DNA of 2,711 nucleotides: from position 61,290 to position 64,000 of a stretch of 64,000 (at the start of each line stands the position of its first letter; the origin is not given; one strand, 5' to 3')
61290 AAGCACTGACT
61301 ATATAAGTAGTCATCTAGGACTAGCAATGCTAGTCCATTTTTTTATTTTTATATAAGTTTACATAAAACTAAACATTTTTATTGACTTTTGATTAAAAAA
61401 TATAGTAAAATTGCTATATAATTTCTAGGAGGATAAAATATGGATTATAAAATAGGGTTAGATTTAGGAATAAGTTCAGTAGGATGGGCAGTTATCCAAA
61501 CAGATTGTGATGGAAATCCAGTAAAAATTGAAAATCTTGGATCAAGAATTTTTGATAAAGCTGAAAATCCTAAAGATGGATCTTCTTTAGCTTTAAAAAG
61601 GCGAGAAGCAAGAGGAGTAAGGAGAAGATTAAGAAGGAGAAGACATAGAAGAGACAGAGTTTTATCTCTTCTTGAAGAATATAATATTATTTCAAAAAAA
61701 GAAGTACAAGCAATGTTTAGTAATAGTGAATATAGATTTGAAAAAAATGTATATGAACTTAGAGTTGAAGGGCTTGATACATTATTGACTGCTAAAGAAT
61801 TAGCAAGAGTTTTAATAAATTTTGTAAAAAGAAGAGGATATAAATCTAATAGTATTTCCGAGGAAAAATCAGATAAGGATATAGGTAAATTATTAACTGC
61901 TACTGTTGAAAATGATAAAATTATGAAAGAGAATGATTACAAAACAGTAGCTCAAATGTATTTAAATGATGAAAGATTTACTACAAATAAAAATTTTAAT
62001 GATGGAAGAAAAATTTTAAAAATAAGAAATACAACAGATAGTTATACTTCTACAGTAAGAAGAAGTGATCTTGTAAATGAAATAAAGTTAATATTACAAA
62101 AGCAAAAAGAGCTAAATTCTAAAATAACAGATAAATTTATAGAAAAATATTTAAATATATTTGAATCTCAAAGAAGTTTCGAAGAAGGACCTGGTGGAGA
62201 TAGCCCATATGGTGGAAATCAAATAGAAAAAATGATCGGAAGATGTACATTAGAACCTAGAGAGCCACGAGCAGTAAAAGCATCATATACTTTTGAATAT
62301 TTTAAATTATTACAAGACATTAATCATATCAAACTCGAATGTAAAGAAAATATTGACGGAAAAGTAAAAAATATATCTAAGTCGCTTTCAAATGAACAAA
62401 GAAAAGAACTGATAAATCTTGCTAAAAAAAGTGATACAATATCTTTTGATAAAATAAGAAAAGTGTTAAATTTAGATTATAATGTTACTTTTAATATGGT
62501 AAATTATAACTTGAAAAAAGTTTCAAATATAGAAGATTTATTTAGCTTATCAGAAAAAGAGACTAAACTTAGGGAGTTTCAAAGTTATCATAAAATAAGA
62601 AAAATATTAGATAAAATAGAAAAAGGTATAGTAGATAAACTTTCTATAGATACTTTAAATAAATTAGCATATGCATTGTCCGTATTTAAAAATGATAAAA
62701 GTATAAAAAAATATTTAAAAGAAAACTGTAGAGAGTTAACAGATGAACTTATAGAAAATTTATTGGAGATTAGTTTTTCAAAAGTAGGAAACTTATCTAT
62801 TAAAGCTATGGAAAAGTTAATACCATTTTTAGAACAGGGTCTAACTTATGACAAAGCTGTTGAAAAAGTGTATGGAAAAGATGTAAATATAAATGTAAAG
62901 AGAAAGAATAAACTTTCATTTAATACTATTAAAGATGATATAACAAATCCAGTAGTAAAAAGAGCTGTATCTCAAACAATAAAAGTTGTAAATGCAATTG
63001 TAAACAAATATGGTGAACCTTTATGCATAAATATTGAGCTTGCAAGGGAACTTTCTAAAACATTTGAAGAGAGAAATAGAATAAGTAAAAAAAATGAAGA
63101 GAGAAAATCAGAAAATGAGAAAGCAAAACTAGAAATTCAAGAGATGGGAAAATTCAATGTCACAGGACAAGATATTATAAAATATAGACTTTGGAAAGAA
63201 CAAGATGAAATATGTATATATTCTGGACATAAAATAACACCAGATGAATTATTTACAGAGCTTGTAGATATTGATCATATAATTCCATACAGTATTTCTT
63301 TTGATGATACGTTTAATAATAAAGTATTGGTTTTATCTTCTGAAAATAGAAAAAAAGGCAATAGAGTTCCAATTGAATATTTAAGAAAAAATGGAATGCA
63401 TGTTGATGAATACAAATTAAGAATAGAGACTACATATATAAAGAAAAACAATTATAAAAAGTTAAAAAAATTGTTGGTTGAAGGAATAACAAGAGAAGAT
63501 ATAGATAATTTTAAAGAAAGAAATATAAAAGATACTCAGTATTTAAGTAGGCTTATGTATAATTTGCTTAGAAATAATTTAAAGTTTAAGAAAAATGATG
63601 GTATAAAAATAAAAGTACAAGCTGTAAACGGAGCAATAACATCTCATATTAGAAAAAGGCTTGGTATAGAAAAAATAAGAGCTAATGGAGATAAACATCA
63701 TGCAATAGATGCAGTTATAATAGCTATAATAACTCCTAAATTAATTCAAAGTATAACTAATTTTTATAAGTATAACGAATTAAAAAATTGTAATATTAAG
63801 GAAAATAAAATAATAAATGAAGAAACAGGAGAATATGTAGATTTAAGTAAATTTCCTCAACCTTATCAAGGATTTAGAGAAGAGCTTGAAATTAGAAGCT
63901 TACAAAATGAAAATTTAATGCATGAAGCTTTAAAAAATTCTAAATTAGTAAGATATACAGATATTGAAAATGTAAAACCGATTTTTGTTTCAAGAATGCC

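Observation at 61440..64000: Compact Cas9 gene begins here and runs off the window; type II CRISPR-Cas locus continues downstream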

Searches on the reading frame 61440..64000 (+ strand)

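Call 7: search_protein_families(library=pfam, proteins=[window:61440-64000:+], max_evalue=0.01)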
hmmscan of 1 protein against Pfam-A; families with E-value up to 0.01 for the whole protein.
window:61440-64000:+ (853 aa): 5 families
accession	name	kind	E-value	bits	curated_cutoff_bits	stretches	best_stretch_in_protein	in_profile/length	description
PF13395.12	HNH_4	-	2e-23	82.5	22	1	592-644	1-53/54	HNH endonuclease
PF18541.7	RuvC_III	-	2.4e-13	50.9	26.2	1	689-817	4-162/179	RuvC endonuclease subdomain 3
PF22702.2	Cas9_RuvC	-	2e-10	41.3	27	1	704-782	5-87/151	Cas9 RuvC domain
PF18470.6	Cas9_a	-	8.7e-07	29.3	26.9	1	264-414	5-141/221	Cas9 alpha-helical lobe domain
PF01399.33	PCI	-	0.0038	17.8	22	0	312-347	17-53/84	PCI domain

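Call 8: search_protein_families(library=ncbifam, proteins=[window:61440-64000:+], max_evalue=0.001)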
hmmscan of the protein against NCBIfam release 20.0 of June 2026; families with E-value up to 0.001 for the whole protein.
window:61440-64000:+ (853 aa): 2 families
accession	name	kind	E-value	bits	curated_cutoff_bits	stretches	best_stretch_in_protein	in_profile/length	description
TIGR01865.2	cas_Csn1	equivalog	1e-206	689.6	100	1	3-852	1-805/1070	type II CRISPR RNA-guided endonuclease Cas9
NF049971.1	CRISPR_Cas9d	exception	2.9e-35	122.2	375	1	4-771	2-729/986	type II CRISPR RNA-guided endonuclease Cas9d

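Call 12: find_homologous_proteins(query=window:61440-64000:+)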
Query window:61440-64000:+ (853 aa): 1597 proteins with E <= 0.001 among 8000 candidates; the best 120 are listed.
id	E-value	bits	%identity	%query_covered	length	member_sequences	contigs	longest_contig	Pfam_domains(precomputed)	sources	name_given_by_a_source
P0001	0.0e+0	1844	100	100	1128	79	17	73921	PF22131.2,PF13395.13,PF18470.7,PF22702.3,PF18541.8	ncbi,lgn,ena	-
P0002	0.0e+0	1527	82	100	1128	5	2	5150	PF13395.13,PF18470.7,PF22702.3,PF18541.8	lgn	-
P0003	0.0e+0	1471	78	100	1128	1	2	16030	PF13395.13,PF18470.7,PF22702.3,PF18541.8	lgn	-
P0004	0.0e+0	1441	77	100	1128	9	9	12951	PF13395.13,PF18470.7,PF22702.3,PF18541.8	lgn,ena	-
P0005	0.0e+0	1253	68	100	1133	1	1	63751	PF13395.13,PF18470.7,PF22702.3,PF18541.8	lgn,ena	-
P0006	0.0e+0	1248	68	100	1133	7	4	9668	PF13395.13,PF18470.7,PF22702.3,PF18541.8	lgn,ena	-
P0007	0.0e+0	1245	68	100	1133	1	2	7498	PF13395.13,PF18470.7,PF22702.3,PF18541.8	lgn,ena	-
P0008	0.0e+0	1240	67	100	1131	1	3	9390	PF13395.13,PF18470.7,PF22702.3,PF18541.8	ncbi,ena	-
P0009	0.0e+0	1239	67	100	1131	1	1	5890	PF13395.13,PF18470.7,PF22702.3,PF18541.8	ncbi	-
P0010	0.0e+0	1236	67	100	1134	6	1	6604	PF13395.13,PF18470.7,PF22702.3,PF18541.8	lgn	-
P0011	0.0e+0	1224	67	100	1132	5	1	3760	PF13395.13,PF18470.7,PF22702.3,PF18541.8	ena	-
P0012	0.0e+0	1214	67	100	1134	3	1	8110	PF13395.13,PF18470.7,PF22702.3,PF18541.8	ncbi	-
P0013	0.0e+0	1202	66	100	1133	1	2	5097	PF13395.13,PF18470.7,PF22702.3,PF18541.8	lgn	-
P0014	0.0e+0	1193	65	100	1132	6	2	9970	PF13395.13,PF18470.7,PF22702.3,PF18541.8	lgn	-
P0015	0.0e+0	1185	65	100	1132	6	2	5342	PF13395.13,PF18470.7,PF22702.3,PF18541.8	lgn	-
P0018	0.0e+0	1150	64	100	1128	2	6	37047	PF13395.13,PF18470.7,PF22702.3,PF18541.8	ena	-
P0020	0.0e+0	1138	63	100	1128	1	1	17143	PF13395.13,PF18470.7,PF22702.3,PF18541.8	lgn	-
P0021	0.0e+0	1136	64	100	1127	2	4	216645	PF13395.13,PF18470.7,PF22702.3,PF18541.8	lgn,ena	-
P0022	0.0e+0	1134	63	100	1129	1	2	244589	PF13395.13,PF18470.7,PF22702.3,PF18541.8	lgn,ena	-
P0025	5.7e-283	960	56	100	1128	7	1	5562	PF13395.13,PF18470.7,PF22702.3,PF18541.8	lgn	-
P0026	8.4e-282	956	56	100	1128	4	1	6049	PF13395.13,PF18470.7,PF22702.3,PF18541.8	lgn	-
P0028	1.6e-280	951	56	100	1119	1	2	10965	PF13395.13,PF18470.7,PF22702.3,PF18541.8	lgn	-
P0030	5.2e-276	937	55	100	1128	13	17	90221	PF13395.13,PF18470.7,PF22702.3,PF18541.8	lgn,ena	-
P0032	1.7e-275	935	54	100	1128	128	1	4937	PF13395.13,PF22702.3,PF18541.8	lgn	-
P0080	4.1e-259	881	53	100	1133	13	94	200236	PF13395.13,PF18470.7,PF22702.3,PF18541.8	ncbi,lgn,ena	-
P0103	6.3e-239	814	51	100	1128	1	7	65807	PF13395.13,PF22702.3,PF18541.8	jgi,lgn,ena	-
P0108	4.1e-224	765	46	100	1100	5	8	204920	PF13395.13,PF18470.7,PF22702.3,PF18541.8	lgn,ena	-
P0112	1.5e-222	760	47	100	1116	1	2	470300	PF13395.13,PF18470.7,PF22702.3,PF18541.8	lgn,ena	-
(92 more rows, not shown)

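Call 13: find_related_loci(query=window:61440-64000:+, collection=genome_contigs, flank=10000)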
Query window:61440-64000:+ (853 aa) in genome_contigs; peptide patterns used: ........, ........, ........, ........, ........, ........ (x = any residue, [..] = any of these).
61 stretches matched a pattern; 2 encode a relative of the query (tblastn E <= 1e-3); 2 distinct loci.
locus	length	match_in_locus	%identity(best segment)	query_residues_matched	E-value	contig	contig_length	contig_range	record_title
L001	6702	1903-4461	100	1-853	0e+0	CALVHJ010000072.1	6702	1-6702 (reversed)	MAG: uncultured Bacilli bacterium isolate BRZ_EP__bin3 genome assembly, contig: BRZ_EP__NODE_16128_length_6702_cov_8.633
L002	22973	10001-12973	25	3-764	5e-21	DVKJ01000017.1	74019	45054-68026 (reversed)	MAG TPA_asm: Candidatus Pelethosoma merdigallinarum isolate CHK195-5794 CHK195__C90118_L74019_ERR3414590, whole genome s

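Call 14: find_encoding_contigs(protein=P0001, flank=10000, max_places=8)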
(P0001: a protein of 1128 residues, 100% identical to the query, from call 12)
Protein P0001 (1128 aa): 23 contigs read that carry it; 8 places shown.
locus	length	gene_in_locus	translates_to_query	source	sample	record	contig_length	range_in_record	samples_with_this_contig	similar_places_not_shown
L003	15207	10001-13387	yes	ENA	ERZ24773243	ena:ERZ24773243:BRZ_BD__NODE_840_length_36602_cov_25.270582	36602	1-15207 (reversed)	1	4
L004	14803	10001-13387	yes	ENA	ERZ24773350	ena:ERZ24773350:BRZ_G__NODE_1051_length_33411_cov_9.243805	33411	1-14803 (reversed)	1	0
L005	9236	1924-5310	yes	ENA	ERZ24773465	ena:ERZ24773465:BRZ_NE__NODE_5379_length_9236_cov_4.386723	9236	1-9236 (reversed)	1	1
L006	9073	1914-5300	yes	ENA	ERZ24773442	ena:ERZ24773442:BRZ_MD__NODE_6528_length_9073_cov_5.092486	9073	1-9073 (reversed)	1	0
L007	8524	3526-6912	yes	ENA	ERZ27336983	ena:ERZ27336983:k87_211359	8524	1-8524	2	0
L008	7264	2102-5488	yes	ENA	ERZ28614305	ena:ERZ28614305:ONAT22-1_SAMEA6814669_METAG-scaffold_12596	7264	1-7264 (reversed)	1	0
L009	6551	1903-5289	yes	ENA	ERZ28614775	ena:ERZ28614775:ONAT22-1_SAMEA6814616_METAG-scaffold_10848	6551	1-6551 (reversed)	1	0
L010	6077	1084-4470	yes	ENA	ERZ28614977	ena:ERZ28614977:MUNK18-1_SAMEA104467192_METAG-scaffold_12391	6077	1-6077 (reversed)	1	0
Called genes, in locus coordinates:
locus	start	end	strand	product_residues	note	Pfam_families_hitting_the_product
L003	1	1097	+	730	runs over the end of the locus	PF03477:ATP-cone, PF13597:NRDD, PF01228:Gly_radical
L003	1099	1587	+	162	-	PF13353:Fer4_12, PF04055:Radical_SAM (weak)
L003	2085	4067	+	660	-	PF04932:Wzy_C (weak)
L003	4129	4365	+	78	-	PF03840:SecG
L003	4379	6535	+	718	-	PF08206:OB_RNB, PF17876:CSD2, PF00773:RNB, PF00575:S1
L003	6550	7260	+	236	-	-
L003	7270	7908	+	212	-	PF02390:Methyltransf_4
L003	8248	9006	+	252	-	PF02592:Vut_1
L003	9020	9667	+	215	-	PF00106:adh_short (weak), PF01370:Epimerase (weak), PF00106:adh_short, PF13561:adh_short_C2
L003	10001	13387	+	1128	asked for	PF18470:Cas9_a (weak), PF13395:HNH_4, PF18541:RuvC_III (weak), PF22702:Cas9_RuvC, PF18541:RuvC_III (weak), PF22131:CjCas9_PI_CTD (faint)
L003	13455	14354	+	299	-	PF01867:Cas_Cas1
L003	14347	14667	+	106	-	PF09827:CRISPR_Cas2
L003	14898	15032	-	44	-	PF07764:Omega_Repress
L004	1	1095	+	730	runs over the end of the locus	PF03477:ATP-cone, PF13597:NRDD, PF01228:Gly_radical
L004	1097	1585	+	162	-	PF13353:Fer4_12, PF04055:Radical_SAM (weak)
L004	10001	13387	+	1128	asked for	PF18470:Cas9_a (weak), PF13395:HNH_4, PF18541:RuvC_III (weak), PF22702:Cas9_RuvC, PF18541:RuvC_III (weak), PF22131:CjCas9_PI_CTD (faint)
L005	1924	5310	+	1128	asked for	PF18470:Cas9_a (weak), PF13395:HNH_4, PF18541:RuvC_III (weak), PF22702:Cas9_RuvC, PF18541:RuvC_III (weak), PF22131:CjCas9_PI_CTD (faint)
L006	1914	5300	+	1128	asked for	PF18470:Cas9_a (weak), PF13395:HNH_4, PF18541:RuvC_III (weak), PF22702:Cas9_RuvC, PF18541:RuvC_III (weak), PF22131:CjCas9_PI_CTD (faint)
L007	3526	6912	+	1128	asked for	PF18470:Cas9_a (weak), PF13395:HNH_4, PF18541:RuvC_III (weak), PF22702:Cas9_RuvC, PF18541:RuvC_III (weak), PF22131:CjCas9_PI_CTD (faint)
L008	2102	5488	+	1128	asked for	PF18470:Cas9_a (weak), PF13395:HNH_4, PF18541:RuvC_III (weak), PF22702:Cas9_RuvC, PF18541:RuvC_III (weak), PF22131:CjCas9_PI_CTD (faint)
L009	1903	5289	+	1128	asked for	PF18470:Cas9_a (weak), PF13395:HNH_4, PF18541:RuvC_III (weak), PF22702:Cas9_RuvC, PF18541:RuvC_III (weak), PF22131:CjCas9_PI_CTD (faint)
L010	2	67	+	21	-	?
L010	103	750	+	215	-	PF00106:adh_short, PF01370:Epimerase (weak), PF13561:adh_short_C2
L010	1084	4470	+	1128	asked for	PF18470:Cas9_a (weak), PF13395:HNH_4, PF18541:RuvC_III (weak), PF22702:Cas9_RuvC, PF18541:RuvC_III (weak), PF22131:CjCas9_PI_CTD (faint)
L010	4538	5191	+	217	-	PF01867:Cas_Cas1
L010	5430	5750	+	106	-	PF09827:CRISPR_Cas2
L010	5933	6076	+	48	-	?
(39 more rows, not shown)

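Call 23: search_solved_structures(query=P0001, max_evalue=0.001)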
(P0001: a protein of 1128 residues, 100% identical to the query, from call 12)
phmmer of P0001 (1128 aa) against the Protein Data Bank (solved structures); distinct sequences matched with E-value up to 0.001: 87 (the best 60 are shown).
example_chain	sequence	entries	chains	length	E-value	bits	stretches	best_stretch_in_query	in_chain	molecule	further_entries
21dz_A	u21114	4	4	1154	1.9e-236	791.2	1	1-1119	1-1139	CRISPR-associated endonuclease Cas9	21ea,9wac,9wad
9ar4_A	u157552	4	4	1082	4e-215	720.6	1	1-1116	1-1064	CRISPR-associated endonuclease Cas9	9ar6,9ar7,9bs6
8uza_A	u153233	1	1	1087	7.1e-212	709.8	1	1-1116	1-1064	CRISPR-associated endonuclease Cas9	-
8jtj_A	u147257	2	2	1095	2e-211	708.4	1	1-1116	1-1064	CRISPR-associated endonuclease Cas9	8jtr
8uzb_A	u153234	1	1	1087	2e-210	705.1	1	1-1116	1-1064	CRISPR-associated endonuclease Cas9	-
6jdq_A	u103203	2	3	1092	3.7e-170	571.7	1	2-1107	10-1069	CRISPR-associated endonuclease Cas9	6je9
8ja0_A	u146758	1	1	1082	4.2e-170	571.6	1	2-1106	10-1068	CRISPR-associated endonuclease Cas9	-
6kc8_A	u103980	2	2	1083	4.2e-170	571.6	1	2-1106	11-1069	CRISPR-associated endonuclease Cas9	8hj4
6jdv_A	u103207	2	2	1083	9.4e-169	567.1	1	2-1106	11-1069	CRISPR-associated endonuclease Cas9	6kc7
6je4_A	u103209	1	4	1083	9.7e-168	563.7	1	2-1106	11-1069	CRISPR-associated endonuclease Cas9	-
8hnt_A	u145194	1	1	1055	2.2e-166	559.3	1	2-1117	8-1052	CRISPR-associated endonuclease Cas9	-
8x5v_A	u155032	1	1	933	1.5e-165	556.5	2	1-534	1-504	BlCas9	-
8hnw_A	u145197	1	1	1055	4.9e-165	554.8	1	2-1117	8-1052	CRISPR-associated endonuclease Cas9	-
8hnv_A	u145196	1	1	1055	5e-164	551.4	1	2-1117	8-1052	CRISPR-associated endonuclease Cas9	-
6je3_A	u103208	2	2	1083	1.2e-155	523.7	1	2-1106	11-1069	CRISPR-associated endonuclease Cas9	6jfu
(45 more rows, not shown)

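Call 24: search_protein_families(library=pfam, proteins=[P0001, L003:13455-14354:+, L003:14347-14667:+], max_evalue=0.01)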
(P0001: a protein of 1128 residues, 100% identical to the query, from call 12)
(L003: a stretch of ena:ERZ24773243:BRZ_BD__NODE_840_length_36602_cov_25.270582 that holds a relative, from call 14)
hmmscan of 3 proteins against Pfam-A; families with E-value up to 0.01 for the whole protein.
P0001 (1128 aa): 6 families
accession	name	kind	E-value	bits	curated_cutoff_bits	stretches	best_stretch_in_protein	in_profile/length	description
PF13395.12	HNH_4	-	2.3e-23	82.4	22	1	592-644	1-53/54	HNH endonuclease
PF18541.7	RuvC_III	-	3.6e-13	50.3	26.2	1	689-817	4-162/179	RuvC endonuclease subdomain 3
PF22702.2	Cas9_RuvC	-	3.1e-10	40.7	27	1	704-778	5-83/151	Cas9 RuvC domain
PF18470.6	Cas9_a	-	1.7e-06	28.3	26.9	1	264-414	5-141/221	Cas9 alpha-helical lobe domain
PF22131.1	CjCas9_PI_CTD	-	7.4e-06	26.6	21.9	1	1055-1085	10-40/76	CRISPR-associated endonuclease CjCas9 PI-CTD domain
PF01399.33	PCI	-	0.0086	16.7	22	0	312-347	17-53/84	PCI domain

L003:13455-14354:+ (299 aa): 1 family
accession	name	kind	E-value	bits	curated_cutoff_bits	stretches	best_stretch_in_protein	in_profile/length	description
PF01867.21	Cas_Cas1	-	2.4e-26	93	22.3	1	9-232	5-250/283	CRISPR associated protein Cas1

L003:14347-14667:+ (106 aa): 2 families
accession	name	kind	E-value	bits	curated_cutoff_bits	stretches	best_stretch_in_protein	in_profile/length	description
PF09827.14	CRISPR_Cas2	-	2.9e-17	63.1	23.8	1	5-83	1-73/74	CRISPR associated protein Cas2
PF20803.2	PaaX_M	-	0.0018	18.8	24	1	8-60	10-59/83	PaaX protein central Cas2-like domain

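Call 50: search_protein_families(library=padloc, proteins=[P0001, L003:13455-14354:+, L003:14347-14667:+], max_evalue=0.001)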
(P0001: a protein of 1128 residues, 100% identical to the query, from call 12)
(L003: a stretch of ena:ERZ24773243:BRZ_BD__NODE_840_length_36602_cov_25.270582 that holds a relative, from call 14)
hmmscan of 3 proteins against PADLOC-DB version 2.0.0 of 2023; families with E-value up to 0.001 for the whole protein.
P0001 (1128 aa): 6 families
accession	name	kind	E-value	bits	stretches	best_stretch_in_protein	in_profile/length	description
PDLC01460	Cas9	-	7.3e-177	588.3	1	1-1119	1-900/901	"CAS-II-A,CAS-II-B,CAS-II-C; effector__SPE"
PDLC01256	Cas9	-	7.6e-163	542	1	2-814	1-710/711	"CAS-II-A,CAS-II-B,CAS-II-C; effector__SPE"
PDLC00973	Cas9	-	3.7e-159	529.8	1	2-793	1-814/830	CRISPR subtype II RNA-guided endonuclease Cas9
PDLC00975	Cas9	-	6.4e-137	456.5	1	1-1042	3-1052/1120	Cas9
PDLC01580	Cas9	-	5.8e-32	108.8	2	280-790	528-1014/1329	"CAS-II-A,CAS-II-B,CAS-II-C; effector__SPE"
PDLC00322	PtuB1|PtuB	-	0.00097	17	1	548-625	4-77/215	Unknown function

L003:13455-14354:+ (299 aa): 29 families (the best 25 are shown)
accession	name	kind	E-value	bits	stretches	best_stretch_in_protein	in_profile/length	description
PDLC02061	Cas1_II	-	1.3e-103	344.4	1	1-289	30-304/335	-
PDLC01333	Cas1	-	7.2e-86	285.9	1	3-274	1-270/270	"CAS-I,CAS-II,CAS-III,CAS-IV,CAS-V,CAS-VI; acquisition_1"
PDLC00926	Cas1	-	2.6e-85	284.2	1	3-274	1-277/278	"CRISPR-associated endonuclease Cas1, subtype II/NMENI"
PDLC01741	Cas1_IIIa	-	8.1e-68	226.9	1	6-291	5-297/301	-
PDLC01449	Cas1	-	3.7e-47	158.9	1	4-280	2-282/285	"CAS-I,CAS-II,CAS-III,CAS-IV,CAS-V,CAS-VI; acquisition_1"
PDLC01248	Cas1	-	1.8e-46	156.9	1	4-279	1-288/289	"CAS-I,CAS-II,CAS-III,CAS-IV,CAS-V,CAS-VI; acquisition_1"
PDLC00928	Cas1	-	4.1e-33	112.7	1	5-274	2-309/315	Cas1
PDLC01608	Cas1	-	3.7e-28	96.8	1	8-232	4-243/276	"CAS-I,CAS-II,CAS-III,CAS-IV,CAS-V,CAS-VI; acquisition_1"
PDLC00927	Cas1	-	2.2e-25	87.5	1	6-234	2-256/327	CRISPR-associated endonuclease Cas1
PDLC01249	Cas1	-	6.3e-25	86.1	1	7-232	2-236/246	"CAS-I,CAS-II,CAS-III,CAS-IV,CAS-V,CAS-VI; acquisition_1"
PDLC02064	Cas1a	-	1.5e-22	78.6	1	10-270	9-261/277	-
PDLC02062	Cas1_II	-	2e-22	77.9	1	12-254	11-276/317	-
PDLC02025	Cas1d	-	9.4e-22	75.9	1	10-241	9-250/316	-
PDLC02066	Cas1b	-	2.5e-19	67.8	2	162-244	187-267/322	-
PDLC02063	Cas1_IIIb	-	5.6e-19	66.1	1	31-237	340-555/617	-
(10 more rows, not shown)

L003:14347-14667:+ (106 aa): 14 families
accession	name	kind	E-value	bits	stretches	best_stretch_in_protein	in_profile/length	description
PDLC02068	Cas2_II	-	4e-44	147.6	1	1-101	18-114/137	-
PDLC01459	Cas2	-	3.3e-41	138.1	1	2-103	3-102/105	"CAS-I,CAS-II,CAS-III,CAS-IV,CAS-V,CAS-VI; acquisition_2"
PDLC02069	Cas2_II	-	3.6e-37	125.6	1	5-106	1-102/130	-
PDLC02072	Cas2_II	-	1.4e-31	106.5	1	3-71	4-72/72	-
PDLC01591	Cas2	-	2e-28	96.8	1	5-92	1-88/101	"CAS-I,CAS-II,CAS-III,CAS-IV,CAS-V,CAS-VI; acquisition_2"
PDLC00935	Cas2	-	5.4e-26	88.8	1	5-100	1-90/96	CRISPR-associated endonuclease Cas2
PDLC01251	Cas2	-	5.8e-23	79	1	5-95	1-83/84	"CAS-I,CAS-II,CAS-III,CAS-IV,CAS-V,CAS-VI; acquisition_2"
PDLC02071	Cas2_II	-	5e-21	72.6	1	11-94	2-85/97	-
PDLC02073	Cas2_II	-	5.3e-21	72.9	1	2-47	3-48/49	-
PDLC01649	Cas2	-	1e-19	68.6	1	5-81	1-70/70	"CAS-I,CAS-II,CAS-III,CAS-IV,CAS-V,CAS-VI; acquisition_2"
PDLC01748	Cas2_IIIa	-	1.8e-07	29.6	1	5-79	1-68/88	-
PDLC01443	Cas2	-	0.00012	20.6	1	5-86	1-74/86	"CAS-I,CAS-II,CAS-III,CAS-IV,CAS-V,CAS-VI; acquisition_2"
PDLC01338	Cas2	-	0.00019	19.9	1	7-89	1-73/76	"CAS-I,CAS-II,CAS-III,CAS-IV,CAS-V,CAS-VI; acquisition_2"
PDLC01525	Cas2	-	0.0008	18.1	1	5-93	1-83/90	"CAS-I,CAS-II,CAS-III,CAS-IV,CAS-V,CAS-VI; acquisition_2"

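Call 51: list_cluster_members(proteins=[P0001])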
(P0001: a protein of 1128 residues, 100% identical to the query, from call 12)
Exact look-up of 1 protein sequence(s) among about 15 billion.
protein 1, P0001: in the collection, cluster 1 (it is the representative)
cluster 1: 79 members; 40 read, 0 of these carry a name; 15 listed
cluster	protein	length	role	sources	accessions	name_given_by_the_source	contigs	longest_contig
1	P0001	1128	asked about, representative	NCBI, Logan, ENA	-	-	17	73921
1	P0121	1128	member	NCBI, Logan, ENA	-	-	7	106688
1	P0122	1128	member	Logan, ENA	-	-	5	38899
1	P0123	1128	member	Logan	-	-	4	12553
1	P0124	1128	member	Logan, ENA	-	-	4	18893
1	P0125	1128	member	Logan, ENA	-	-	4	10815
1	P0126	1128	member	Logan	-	-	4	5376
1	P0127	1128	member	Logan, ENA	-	-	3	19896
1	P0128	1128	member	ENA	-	-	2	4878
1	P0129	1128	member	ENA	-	-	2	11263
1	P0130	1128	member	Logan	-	-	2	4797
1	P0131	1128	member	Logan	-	-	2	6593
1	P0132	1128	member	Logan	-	-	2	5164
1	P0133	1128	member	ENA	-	-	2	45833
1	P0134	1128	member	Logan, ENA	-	-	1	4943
